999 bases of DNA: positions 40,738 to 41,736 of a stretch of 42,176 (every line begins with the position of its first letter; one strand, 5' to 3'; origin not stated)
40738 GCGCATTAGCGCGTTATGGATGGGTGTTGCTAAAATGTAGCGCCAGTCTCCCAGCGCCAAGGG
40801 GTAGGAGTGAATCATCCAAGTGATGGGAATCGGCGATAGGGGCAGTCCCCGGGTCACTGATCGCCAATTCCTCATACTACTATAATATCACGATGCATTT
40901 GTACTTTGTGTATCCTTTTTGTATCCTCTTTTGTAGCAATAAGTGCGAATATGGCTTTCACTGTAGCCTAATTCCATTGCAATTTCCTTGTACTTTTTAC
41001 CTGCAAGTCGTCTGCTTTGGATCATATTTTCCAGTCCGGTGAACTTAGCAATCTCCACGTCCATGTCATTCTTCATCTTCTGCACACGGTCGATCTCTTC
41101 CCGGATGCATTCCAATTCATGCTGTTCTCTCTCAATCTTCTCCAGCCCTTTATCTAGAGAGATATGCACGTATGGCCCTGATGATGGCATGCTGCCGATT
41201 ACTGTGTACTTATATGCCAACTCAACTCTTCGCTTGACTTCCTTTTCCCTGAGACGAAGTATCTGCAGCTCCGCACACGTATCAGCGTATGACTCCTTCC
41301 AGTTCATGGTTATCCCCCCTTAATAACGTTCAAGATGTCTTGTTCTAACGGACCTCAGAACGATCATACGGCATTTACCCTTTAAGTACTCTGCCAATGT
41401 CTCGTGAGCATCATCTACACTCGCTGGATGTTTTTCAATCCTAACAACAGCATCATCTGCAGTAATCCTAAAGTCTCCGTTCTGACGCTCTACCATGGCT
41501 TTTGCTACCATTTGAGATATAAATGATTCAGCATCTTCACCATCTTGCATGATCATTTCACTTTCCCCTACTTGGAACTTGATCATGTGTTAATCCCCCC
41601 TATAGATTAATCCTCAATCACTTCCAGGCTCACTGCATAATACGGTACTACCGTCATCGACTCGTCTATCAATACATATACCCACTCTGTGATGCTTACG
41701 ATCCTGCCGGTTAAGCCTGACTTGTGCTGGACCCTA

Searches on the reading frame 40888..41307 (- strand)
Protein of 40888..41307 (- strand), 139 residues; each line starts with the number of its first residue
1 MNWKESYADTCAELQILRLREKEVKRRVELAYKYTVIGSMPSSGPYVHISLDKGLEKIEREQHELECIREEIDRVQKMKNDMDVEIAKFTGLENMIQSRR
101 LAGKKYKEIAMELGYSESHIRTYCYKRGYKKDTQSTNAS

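Call 9: search_protein_families(library=pfam, proteins=[window:40888-41307:-], max_evalue=0.1)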
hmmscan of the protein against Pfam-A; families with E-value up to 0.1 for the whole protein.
window:40888-41307:- (139 aa): 4 families
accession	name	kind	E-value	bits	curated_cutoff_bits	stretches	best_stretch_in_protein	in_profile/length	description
PF08281.18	Sigma70_r4_2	-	0.0053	16.8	25.7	1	99-123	22-46/54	Sigma-70, region 4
PF04545.22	Sigma70_r4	-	0.035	14.1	24.1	1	96-121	13-38/50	Sigma-70, region 4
PF19697.4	Atg11_middle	-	0.066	13.9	26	0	57-86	43-72/79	Atg11 middle domain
PF00196.25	GerE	-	0.068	13.3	23.5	0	101-124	15-38/57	Bacterial regulatory proteins, luxR family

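Call 10: search_protein_families(library=phrogs, proteins=[window:40888-41307:-], max_evalue=0.1)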
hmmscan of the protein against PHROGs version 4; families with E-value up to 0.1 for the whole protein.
window:40888-41307:- (139 aa): 15 families
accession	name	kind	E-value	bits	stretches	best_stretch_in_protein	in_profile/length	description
phrog_36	-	transcription regulation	1.7e-06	28.8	1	13-123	69-175/220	transcriptional regulator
phrog_10157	-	unknown function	3.1e-05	25.2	1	48-124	59-139/153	-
phrog_3910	-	transcription regulation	0.00051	20.1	1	98-133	80-115/356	transcriptional regulator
phrog_2308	-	unknown function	0.00084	20.4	1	95-134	8-47/138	-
phrog_4629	-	DNA, RNA and nucleotide metabolism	0.01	16.8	1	102-134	51-83/87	HTH DNA binding domain protein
phrog_1740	-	transcription regulation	0.012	15.1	1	70-123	150-204/567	RNA polymerase sigma factor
phrog_323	-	transcription regulation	0.022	15.3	1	88-131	148-192/319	transcriptional regulator, D5-like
phrog_125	-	DNA, RNA and nucleotide metabolism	0.023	15.2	1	93-136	169-212/254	DNA invertase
phrog_32460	-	unknown function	0.026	15.3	1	45-138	120-208/210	-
phrog_645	-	DNA, RNA and nucleotide metabolism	0.029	15.5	1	96-122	30-57/196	Rnase E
phrog_5403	-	unknown function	0.038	14.6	1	48-120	90-158/208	-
phrog_12154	-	DNA, RNA and nucleotide metabolism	0.04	15.3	1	47-91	49-93/98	DNA helicase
phrog_2849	-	unknown function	0.044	14.8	1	94-133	53-92/104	-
phrog_2954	-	moron, auxiliary metabolic gene and host takeover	0.062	14.1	1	61-133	23-93/187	ferrochelatase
phrog_1033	-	DNA, RNA and nucleotide metabolism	0.072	13.9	1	64-122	108-171/334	ParB-like partition protein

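Call 13: find_related_loci(query=window:40888-41307:-, collection=viral_contigs, flank=4000)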
Query window:40888-41307:- (139 aa) in viral_contigs; peptide patterns used: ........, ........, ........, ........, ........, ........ (x = any residue, [..] = any of these).
10 stretches matched a pattern; 6 encode a relative of the query (tblastn E <= 1e-3); 6 distinct loci.
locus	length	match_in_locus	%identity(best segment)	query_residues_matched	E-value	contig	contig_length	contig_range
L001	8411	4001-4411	47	1-139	2e-30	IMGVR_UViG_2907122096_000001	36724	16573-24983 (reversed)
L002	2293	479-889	47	1-139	7e-30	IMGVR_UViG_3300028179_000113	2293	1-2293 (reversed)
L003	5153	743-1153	47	1-139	7e-30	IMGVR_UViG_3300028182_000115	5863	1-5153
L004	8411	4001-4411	47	1-139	7e-30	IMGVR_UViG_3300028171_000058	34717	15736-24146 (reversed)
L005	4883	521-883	46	1-122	2e-28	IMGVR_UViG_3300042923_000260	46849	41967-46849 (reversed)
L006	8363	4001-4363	47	1-122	1e-28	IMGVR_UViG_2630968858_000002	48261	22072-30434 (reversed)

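Call 30: find_related_loci(query=A2, collection=genome_contigs, flank=5000)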
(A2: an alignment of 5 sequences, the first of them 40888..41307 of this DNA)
Query A2 (139 aa) in genome_contigs; peptide patterns used: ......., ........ (x = any residue, [..] = any of these).
50 stretches matched a pattern; 2 encode a relative of the query (tblastn E <= 1e-3); 2 distinct loci.
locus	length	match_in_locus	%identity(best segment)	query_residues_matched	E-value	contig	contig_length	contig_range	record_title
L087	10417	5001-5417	49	1-139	3e-40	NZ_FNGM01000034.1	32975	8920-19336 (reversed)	Paenibacillus jilunlii strain CGMCC 1.10239, whole genome shotgun sequence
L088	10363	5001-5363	45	1-122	6e-27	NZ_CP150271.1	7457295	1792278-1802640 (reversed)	Paenibacillus sp. FSL K6-1217 chromosome, complete genome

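Call 31: search_protein_families(library=ncbifam, proteins=[window:40888-41307:-], max_evalue=0.1)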
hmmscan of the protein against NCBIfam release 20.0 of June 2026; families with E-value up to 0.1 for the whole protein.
window:40888-41307:- (139 aa): 3 families
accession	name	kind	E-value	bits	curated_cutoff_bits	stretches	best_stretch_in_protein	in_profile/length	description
TIGR02937.1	sigma70-ECF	superfamily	0.0017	18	42.9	1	81-124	110-154/165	sigma-70 family RNA polymerase sigma factor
NF047515.1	SpiroCoCo_C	equivalog_domain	0.0058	15.8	125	1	51-108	78-135/313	SpiroCoCo family coiled-coil protein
TIGR02985.1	Sig70_bacteroi1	subfamily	0.021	15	126.4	1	56-125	82-152/162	RNA polymerase sigma-70 factor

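Call 33: find_related_loci(query=A2, collection=metagenome_contigs, flank=3000)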
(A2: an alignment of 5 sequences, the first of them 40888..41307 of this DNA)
Query A2 (139 aa) in metagenome_contigs; peptide patterns used: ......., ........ (x = any residue, [..] = any of these).
119 stretches matched a pattern; 4 encode a relative of the query (tblastn E <= 1e-3); 4 distinct loci.
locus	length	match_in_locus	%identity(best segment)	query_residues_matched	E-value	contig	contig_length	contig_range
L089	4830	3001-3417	61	1-139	1e-53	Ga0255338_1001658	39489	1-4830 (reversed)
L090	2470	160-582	53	1-139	4e-42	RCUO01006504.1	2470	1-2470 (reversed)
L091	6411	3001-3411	47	1-139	4e-30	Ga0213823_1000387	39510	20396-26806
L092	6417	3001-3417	53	1-139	4e-46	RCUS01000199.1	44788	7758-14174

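Call 34: find_homologous_proteins(query=window:40888-41307:-, max_evalue=0.00001)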
Query window:40888-41307:- (139 aa): 11 proteins with E <= 0.00001 among 37 candidates.
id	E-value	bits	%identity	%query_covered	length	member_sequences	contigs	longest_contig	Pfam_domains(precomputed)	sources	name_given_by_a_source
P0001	2.1e-85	302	100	100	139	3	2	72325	-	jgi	jgi:predicted transcriptional regulator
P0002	9.1e-54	199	66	100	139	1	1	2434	-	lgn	-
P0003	8.2e-46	174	61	100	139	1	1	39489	-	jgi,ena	-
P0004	3.4e-43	165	59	100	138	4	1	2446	PF08281.19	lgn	-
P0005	7.4e-43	164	69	80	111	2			-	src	-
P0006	4.5e-41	158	58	100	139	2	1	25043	-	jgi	jgi:hypothetical protein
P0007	2.9e-40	156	55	100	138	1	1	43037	-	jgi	jgi:hypothetical protein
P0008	2.2e-38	150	53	100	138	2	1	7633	PF08281.19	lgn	-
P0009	3.7e-37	146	54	100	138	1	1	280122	-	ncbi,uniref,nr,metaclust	ncbi:hypothetical protein AMQ84_27180 [Paenibacillus riograndensis]|uniref:RNA polymerase sigma-70 r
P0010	1.1e-28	118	50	100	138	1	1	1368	-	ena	-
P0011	3.5e-23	100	47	100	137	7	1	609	-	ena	-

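Call 35: find_encoding_contigs(protein=P0001, flank=3000, max_places=3)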
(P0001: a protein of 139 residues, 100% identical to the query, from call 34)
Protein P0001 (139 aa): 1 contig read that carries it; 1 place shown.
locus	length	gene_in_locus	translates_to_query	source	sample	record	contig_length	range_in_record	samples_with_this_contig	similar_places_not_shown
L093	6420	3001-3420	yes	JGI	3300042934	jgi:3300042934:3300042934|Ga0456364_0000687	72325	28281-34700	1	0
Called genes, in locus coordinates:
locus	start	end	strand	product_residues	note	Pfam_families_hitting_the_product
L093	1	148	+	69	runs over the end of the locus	-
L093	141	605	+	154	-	PF12073:DUF3553 (weak)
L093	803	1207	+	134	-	PF05866:RusA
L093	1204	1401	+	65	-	-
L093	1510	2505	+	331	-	-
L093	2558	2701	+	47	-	-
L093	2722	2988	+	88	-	-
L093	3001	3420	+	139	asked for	-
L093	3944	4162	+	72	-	-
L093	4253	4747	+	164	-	-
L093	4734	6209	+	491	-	PF03237:Terminase_6N, PF04466:Terminase_3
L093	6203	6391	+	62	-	-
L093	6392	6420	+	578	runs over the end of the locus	PF23899:SU10_portal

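Call 36: find_encoding_contigs(protein=P0002, flank=3000, max_places=2)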
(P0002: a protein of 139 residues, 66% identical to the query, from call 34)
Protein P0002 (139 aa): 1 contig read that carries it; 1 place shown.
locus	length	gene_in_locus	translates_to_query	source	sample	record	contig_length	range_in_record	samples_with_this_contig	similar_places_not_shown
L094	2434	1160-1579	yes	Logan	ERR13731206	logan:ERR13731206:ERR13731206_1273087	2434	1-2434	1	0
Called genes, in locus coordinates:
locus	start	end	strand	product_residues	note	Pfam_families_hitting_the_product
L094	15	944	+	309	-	-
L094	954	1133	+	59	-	-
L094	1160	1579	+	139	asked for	-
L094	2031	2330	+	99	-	-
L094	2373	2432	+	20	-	?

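Call 37: find_encoding_contigs(protein=P0004, flank=3000, max_places=2)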
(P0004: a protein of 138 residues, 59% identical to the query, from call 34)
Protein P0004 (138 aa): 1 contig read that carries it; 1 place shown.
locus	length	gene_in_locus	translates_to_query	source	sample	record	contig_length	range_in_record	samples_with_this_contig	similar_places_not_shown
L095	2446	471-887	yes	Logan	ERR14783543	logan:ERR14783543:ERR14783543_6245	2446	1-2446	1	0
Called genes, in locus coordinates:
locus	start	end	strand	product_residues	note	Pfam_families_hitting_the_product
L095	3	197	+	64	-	?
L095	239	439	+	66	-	-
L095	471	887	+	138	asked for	PF08281:Sigma70_r4_2 (weak)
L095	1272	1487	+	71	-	-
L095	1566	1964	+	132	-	PF03592:Terminase_2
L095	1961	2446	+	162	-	?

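Call 38: find_encoding_contigs(protein=P0006, flank=3000, max_places=2)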
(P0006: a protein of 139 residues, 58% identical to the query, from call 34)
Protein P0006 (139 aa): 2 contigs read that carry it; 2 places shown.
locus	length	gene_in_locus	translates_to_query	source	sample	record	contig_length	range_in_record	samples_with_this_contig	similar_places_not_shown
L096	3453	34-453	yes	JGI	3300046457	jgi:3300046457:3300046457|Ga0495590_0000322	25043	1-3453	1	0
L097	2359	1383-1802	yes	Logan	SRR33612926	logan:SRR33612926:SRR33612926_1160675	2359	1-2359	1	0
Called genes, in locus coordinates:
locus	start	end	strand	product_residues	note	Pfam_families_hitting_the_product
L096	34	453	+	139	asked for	-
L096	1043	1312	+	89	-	-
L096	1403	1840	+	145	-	-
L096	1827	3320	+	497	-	PF03237:Terminase_6N, PF04466:Terminase_3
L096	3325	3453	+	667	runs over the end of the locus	-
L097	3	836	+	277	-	?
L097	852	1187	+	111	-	-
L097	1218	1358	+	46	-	-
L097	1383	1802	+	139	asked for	-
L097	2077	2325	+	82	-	-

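Call 39: find_encoding_contigs(protein=P0007, flank=3000, max_places=2)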
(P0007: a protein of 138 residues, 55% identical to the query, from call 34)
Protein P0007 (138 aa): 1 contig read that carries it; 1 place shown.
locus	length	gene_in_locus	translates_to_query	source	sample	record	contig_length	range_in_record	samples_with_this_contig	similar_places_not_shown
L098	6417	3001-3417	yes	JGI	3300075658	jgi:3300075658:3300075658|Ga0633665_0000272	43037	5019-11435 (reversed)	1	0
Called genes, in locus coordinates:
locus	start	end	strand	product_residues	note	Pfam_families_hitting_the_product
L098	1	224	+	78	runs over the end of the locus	-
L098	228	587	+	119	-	-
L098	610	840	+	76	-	-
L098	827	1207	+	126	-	PF05866:RusA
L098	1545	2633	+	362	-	-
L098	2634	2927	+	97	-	PF11195:Tad2-like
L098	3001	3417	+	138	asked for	-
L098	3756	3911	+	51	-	-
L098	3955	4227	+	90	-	-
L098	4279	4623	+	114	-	PF11750:DUF3307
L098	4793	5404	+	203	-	PF03592:Terminase_2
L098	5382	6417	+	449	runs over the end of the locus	PF04466:Terminase_3, PF17288:Terminase_3C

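Call 40: find_encoding_contigs(protein=P0008, flank=3000, max_places=2)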
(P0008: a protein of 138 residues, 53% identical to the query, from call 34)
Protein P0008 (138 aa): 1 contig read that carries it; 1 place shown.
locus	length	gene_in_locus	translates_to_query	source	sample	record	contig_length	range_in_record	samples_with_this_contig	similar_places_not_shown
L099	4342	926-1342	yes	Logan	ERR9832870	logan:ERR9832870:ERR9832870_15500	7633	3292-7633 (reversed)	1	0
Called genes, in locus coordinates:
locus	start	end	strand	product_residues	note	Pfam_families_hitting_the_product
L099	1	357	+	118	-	?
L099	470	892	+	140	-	-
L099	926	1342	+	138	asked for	PF08281:Sigma70_r4_2 (faint)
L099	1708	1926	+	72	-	-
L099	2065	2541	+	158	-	-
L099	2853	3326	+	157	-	-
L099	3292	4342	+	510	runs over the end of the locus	PF03237:Terminase_6N, PF17289:Terminase_6C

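Call 41: find_encoding_contigs(protein=P0009, flank=3000, max_places=2)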
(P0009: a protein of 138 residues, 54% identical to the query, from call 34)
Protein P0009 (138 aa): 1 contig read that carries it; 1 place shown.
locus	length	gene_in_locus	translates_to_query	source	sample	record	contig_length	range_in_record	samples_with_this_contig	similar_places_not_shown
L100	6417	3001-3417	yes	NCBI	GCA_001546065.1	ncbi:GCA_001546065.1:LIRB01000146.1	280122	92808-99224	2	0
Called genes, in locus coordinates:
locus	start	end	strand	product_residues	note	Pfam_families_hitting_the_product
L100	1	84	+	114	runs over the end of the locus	-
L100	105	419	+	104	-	-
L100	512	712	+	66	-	-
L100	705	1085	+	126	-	-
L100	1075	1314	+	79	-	-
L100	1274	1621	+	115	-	PF06356:DUF1064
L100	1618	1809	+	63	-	-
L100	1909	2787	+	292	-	-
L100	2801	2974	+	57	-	-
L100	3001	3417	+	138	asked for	-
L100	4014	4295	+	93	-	-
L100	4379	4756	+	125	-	-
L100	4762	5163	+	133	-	-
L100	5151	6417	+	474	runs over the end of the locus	PF03237:Terminase_6N, PF04466:Terminase_3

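Call 42: find_encoding_contigs(protein=P0010, flank=3000, max_places=2)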
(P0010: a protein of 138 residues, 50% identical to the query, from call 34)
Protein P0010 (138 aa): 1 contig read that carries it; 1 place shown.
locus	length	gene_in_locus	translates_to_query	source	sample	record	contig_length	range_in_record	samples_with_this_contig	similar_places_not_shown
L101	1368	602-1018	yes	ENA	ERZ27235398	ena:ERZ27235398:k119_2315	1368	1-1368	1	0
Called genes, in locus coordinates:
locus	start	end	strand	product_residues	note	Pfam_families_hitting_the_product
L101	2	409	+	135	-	?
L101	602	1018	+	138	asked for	-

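Call 64: search_dna_similar(query=window:40888-41307:-, collection=phages, mode=protein, max_evalue=0.001, max_rows=25)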
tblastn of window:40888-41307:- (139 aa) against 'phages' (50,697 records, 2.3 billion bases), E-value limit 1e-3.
No match.

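Call 92: predict_structure(alignment_id=A6)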
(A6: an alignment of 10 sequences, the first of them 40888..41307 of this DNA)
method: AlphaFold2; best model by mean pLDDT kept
length: 139 residues; sequences in the alignment: 10
mean_pLDDT: 78.3   pTM: 0.52
mean pLDDT of the five models: 78.3, 76.8, 76.0, 75.3, 74.5
residues with pLDDT >= 90: 25; 70-90: 87; 50-70: 18; < 50: 9
segments of 3 or more residues with pLDDT < 50: 131-139
pLDDT, mean of each block of 10 residues (from residue 1): 81 91 87 74 60 84 91 91 77 76 83 83 73 40
secondary structure, 60 per line:
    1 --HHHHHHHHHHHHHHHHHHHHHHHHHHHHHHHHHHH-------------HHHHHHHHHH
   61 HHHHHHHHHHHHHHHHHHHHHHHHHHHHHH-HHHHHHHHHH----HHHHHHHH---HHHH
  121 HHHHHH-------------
elements in order: H3-37 H51-90 H92-101 H106-113 H117-126

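Call 96: fold_search(model_id=the predicted structure, library=pdb)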
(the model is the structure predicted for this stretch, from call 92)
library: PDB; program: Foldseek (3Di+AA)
matches with E <= 10: 379; with E <= 0.001: 0
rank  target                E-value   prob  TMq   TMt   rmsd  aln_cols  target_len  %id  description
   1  3aei_A                5.1e-01  0.75  0.35  0.46   6.3        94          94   18  Crystal structure of the prefoldin beta2 subunit from Thermococcus strain KS-1 (released 2010-05-19)
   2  1fxk_B                7.6e-01  0.98  0.51  0.64   3.9       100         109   18  CRYSTAL STRUCTURE OF ARCHAEAL PREFOLDIN (GIMC). (released 2000-12-06)
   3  8iyj_B5               7.6e-01  0.87  0.52  0.36  11.1       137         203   11  Cryo-EM structure of the 48-nm repeat doublet microtubule from mouse sperm (released 2023-07-05)
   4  1fxk_A                8.0e-01  0.99  0.51  0.66   5.3        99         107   15  CRYSTAL STRUCTURE OF ARCHAEAL PREFOLDIN (GIMC). (released 2000-12-06)
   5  8t13_A                8.0e-01  0.44  0.42  0.22  18.0       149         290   16  Cryo-EM structure of DENV2 NS5 in complex with human STAT2 with the N-terminal domain of STAT2 disordered (released 2024-01-17)
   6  8tzk_E                8.5e-01  0.98  0.50  0.68   6.8        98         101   16  Cryo-EM structure of Vibrio cholerae FtsE/FtsX/EnvC complex, shortened (released 2023-12-20)
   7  7o3x_A                1.0e+00  0.28  0.36  0.27  18.8       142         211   15  Structural basis for VIPP1 oligomerization and maintenance of thylakoid membrane integrity (released 2021-06-30)
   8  8i7o_B8               1.1e+00  0.77  0.50  0.41  10.4       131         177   11  In situ structure of axonemal doublet microtubules in mouse sperm with 16-nm repeat (released 2023-10-11)
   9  3fpp_A                1.1e+00  0.96  0.47  0.26   4.9        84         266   17  Crystal structure of E.coli MacA (released 2009-04-28)
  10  8qhx                  1.1e+00  0.23  0.32  0.24  16.6       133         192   16  280A Vipp1 H1-6 helical tubes in the presence of EPL (released 2024-09-18)
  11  6tz9_A                1.2e+00  0.66  0.54  0.47  18.0       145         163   10  CryoEM reconstruction of membrane-bound ESCRT-III filament composed of CHMP1B only (released 2020-04-08)
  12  8bx1_A                1.2e+00  0.15  0.24  0.26  17.6       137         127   14  Oct4/Sox2 protein:DNA complex (released 2023-12-20)
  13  9fqr_E7               1.3e+00  0.96  0.51  0.68   5.3        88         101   10  96-nm repeat of axonemal doublet microtubules from bovine sperm (released 2025-03-26)
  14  8bhw_A                1.3e+00  0.54  0.28  0.13   8.8        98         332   15  Full-length bacterial polysaccharide co-polymerase WzzE from E. coli. C4 symmetry (released 2023-07-26)
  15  3vr5_G                1.3e+00  0.72  0.55  0.47  14.0       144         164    9  Crystal structure of nucleotide-free Enterococcus hirae V1-ATPase [eV1(L)] (released 2013-01-16)
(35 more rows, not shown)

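Call 97: fold_search(model_id=the predicted structure, library=viral)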
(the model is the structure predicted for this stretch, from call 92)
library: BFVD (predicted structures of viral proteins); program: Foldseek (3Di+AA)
matches with E <= 10: 576; with E <= 0.001: 0
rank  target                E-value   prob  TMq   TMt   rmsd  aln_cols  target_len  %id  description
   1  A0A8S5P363            3.9e-03  1.00  0.48  0.46  10.6       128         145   16  Sigma-70, region 4 [Myoviridae sp. ctegP15]
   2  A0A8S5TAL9            3.4e-02  1.00  0.47  0.41  10.1       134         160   16  Uncharacterized protein [Siphoviridae sp. ctwuP1]
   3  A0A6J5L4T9            4.3e-02  1.00  0.47  0.40   9.6       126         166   15  RNA polymerase sigma-70 region 4 [uncultured Caudovirales phage]
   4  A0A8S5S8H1            5.1e-02  1.00  0.51  0.50  11.1       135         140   16  DUF1492 domain-containing protein [Siphoviridae sp. ctb3910]
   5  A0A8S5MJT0            5.4e-02  0.99  0.42  0.34  11.6       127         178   21  DUF1492 domain-containing protein [Siphoviridae sp. ctMM521]
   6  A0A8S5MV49            5.7e-02  1.00  0.50  0.49   9.4       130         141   12  DUF1492 domain-containing protein [Caudovirales sp. ctUL28]
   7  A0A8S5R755            5.7e-02  1.00  0.49  0.50   8.9       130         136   18  Sigma-70, region 4 [virus sp. ct6Ax4]
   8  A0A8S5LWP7            6.1e-02  0.98  0.37  0.38  10.1       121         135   16  Uncharacterized protein [Siphoviridae sp. ctRiO19]
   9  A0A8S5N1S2            7.2e-02  0.91  0.34  0.33  12.2       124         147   15  ECF sigma factor [Siphoviridae sp. ctiMX17]
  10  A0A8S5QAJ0            7.6e-02  0.97  0.42  0.41  10.1       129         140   16  DUF1492 domain-containing protein [Siphoviridae sp. ctu9a31]
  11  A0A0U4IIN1            7.6e-02  0.92  0.37  0.37  10.7       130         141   18  (no name in the UniProt tables at hand)
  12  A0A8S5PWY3            8.5e-02  0.82  0.30  0.32  10.7       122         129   14  Transcriptional regulator [Siphoviridae sp. ctPsO101]
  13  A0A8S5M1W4            1.2e-01  0.99  0.48  0.47  10.0       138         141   15  Uncharacterized protein [Siphoviridae sp. cttDR14]
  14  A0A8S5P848            1.4e-01  0.69  0.28  0.27  10.7       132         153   11  Uncharacterized protein [Siphoviridae sp. ctrvp54]
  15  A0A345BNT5            1.7e-01  0.98  0.51  0.46  10.3       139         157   16  (no name in the UniProt tables at hand)
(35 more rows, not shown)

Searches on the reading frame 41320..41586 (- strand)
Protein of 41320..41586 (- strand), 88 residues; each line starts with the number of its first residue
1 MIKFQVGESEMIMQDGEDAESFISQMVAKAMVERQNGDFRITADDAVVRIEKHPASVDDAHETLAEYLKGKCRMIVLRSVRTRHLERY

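Call 9: search_protein_families(library=pfam, proteins=[window:41320-41586:-], max_evalue=0.1)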
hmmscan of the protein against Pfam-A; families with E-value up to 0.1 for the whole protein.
window:41320-41586:- (88 aa): 2 families
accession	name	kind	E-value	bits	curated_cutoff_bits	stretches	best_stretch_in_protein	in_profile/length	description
PF05428.17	CRF-BP_N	-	0.018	15.3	25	1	19-69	38-88/127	Corticotropin-releasing factor binding protein N-terminal domain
PF02545.19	Maf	-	0.075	13.1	27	1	21-68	45-93/187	Maf-like protein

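Call 10: search_protein_families(library=phrogs, proteins=[window:41320-41586:-], max_evalue=0.1)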
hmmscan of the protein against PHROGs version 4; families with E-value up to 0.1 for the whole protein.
window:41320-41586:- (88 aa): 1 family
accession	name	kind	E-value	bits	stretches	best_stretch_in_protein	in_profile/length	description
phrog_268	-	unknown function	0.047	14.5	1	28-66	7-43/119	-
